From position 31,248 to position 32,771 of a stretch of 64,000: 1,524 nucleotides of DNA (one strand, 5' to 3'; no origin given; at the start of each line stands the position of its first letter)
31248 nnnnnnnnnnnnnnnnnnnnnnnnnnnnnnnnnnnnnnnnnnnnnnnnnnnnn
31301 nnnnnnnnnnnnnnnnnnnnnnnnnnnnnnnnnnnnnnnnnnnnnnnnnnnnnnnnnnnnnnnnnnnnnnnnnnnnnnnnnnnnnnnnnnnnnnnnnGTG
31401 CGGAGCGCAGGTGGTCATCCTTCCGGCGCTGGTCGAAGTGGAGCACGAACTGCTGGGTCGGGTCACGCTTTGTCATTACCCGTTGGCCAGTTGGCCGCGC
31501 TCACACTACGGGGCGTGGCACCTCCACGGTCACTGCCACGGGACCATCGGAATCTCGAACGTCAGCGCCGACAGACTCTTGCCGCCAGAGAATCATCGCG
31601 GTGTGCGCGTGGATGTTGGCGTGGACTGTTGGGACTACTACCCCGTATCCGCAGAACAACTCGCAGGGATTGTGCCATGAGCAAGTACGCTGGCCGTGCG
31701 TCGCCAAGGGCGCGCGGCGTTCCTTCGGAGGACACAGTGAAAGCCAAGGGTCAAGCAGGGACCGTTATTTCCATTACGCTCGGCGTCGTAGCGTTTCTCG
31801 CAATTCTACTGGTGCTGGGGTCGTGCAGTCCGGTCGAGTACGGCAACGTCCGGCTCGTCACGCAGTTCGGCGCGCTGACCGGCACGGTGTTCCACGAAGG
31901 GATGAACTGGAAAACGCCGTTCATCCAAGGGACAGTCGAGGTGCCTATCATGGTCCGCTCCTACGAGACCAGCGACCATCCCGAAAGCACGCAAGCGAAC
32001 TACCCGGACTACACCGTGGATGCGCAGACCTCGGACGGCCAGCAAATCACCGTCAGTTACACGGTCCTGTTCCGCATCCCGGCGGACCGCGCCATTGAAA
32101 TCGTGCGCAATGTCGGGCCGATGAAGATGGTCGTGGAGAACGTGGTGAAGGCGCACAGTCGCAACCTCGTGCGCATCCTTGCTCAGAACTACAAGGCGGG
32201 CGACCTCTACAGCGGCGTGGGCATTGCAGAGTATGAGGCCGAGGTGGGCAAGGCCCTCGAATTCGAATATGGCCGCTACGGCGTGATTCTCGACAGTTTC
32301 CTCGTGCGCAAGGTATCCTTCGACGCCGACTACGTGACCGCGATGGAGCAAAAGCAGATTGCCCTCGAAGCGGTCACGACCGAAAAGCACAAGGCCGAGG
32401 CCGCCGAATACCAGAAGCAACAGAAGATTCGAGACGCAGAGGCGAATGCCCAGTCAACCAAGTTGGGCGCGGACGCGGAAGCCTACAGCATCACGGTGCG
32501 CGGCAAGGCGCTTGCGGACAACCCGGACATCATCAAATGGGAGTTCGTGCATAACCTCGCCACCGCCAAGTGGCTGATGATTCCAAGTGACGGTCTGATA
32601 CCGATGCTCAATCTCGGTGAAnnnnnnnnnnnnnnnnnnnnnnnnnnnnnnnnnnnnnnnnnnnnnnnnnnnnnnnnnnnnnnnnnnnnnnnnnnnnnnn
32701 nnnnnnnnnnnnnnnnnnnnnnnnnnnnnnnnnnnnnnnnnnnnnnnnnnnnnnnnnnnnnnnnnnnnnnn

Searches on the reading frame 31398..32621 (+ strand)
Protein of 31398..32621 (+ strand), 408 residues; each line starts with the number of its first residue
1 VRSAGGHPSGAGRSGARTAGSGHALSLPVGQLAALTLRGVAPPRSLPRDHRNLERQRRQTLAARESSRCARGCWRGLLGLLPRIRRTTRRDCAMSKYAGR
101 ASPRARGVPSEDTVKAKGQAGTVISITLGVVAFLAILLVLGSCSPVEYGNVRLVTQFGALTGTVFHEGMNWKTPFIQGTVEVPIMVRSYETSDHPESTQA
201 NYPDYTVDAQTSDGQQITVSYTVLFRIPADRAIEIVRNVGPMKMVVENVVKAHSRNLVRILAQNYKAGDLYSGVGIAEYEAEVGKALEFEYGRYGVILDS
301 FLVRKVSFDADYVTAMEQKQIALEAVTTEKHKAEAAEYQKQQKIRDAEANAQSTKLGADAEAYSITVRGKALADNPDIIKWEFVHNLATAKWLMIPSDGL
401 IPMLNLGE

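Call 16: search_protein_families(library=phrogs, proteins=[window:31398-32621:+], max_evalue=0.001)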
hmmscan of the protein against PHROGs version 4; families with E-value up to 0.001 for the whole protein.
window:31398-32621:+ (408 aa): 3 families
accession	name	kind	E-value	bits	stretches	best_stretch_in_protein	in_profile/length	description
phrog_200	-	other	3.3e-41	142.6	1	121-383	79-330/379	lipoprotein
phrog_11227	-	other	2.6e-05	25.2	1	334-407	47-130/138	protease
phrog_11908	-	unknown function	8.1e-05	22.6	1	120-273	4-157/430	-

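Call 65: search_protein_families(library=pfam, proteins=[window:31398-32621:+], max_evalue=0.001)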
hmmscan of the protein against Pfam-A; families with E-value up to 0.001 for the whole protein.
window:31398-32621:+ (408 aa): 1 family
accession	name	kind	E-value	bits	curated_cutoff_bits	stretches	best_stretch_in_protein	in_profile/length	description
PF01145.31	Band_7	-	2.7e-25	89.9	23.6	1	147-335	4-174/176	SPFH domain / Band 7 family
